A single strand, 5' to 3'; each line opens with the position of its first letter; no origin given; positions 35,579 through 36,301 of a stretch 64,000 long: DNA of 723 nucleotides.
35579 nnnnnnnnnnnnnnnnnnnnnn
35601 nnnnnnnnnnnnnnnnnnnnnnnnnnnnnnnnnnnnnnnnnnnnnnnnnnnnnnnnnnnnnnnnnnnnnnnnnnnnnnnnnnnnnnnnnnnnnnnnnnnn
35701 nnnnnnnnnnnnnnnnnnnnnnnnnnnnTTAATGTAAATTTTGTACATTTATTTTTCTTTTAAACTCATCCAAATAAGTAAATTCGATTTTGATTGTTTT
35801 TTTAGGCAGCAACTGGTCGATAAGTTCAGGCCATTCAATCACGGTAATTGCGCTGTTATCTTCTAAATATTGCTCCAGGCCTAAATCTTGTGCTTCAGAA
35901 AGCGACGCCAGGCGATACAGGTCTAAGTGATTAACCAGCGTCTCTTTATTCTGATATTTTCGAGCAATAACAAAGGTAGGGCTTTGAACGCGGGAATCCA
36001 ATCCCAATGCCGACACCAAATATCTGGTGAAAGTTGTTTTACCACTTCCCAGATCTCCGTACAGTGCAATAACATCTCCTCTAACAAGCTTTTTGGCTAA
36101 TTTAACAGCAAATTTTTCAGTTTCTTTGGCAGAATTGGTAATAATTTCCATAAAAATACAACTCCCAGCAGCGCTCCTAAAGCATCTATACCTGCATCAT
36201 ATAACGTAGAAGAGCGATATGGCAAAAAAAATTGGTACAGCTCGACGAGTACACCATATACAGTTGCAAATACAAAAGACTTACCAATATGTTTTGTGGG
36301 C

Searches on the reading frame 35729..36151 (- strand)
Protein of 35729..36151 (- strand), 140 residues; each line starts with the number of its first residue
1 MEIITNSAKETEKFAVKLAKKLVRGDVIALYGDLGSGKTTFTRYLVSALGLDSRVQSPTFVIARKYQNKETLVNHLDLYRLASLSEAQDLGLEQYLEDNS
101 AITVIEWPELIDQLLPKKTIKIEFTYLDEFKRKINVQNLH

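Call 19: search_protein_families(library=pfam, proteins=[window:35729-36151:-], max_evalue=0.01)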
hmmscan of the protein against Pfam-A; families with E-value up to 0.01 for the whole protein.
window:35729-36151:- (140 aa): 5 families
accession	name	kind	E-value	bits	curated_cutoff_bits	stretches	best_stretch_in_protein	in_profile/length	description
PF02367.23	TsaE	-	3.8e-40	137.2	26.6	1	6-133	2-127/128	Threonylcarbamoyl adenosine biosynthesis protein TsaE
PF01637.24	ATPase_2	-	0.0011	19.3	33.2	1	25-136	20-107/225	ATPase domain predominantly from Archaea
PF24883.2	NPHP3_N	-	0.0015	19.2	24.8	1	26-115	23-117/164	Nephrocystin 3, N-terminal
PF13238.12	AAA_18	-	0.0027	18.6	29.4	1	28-73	1-38/128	AAA domain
PF13401.12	AAA_22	-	0.0053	17.5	27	1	27-66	7-44/130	AAA domain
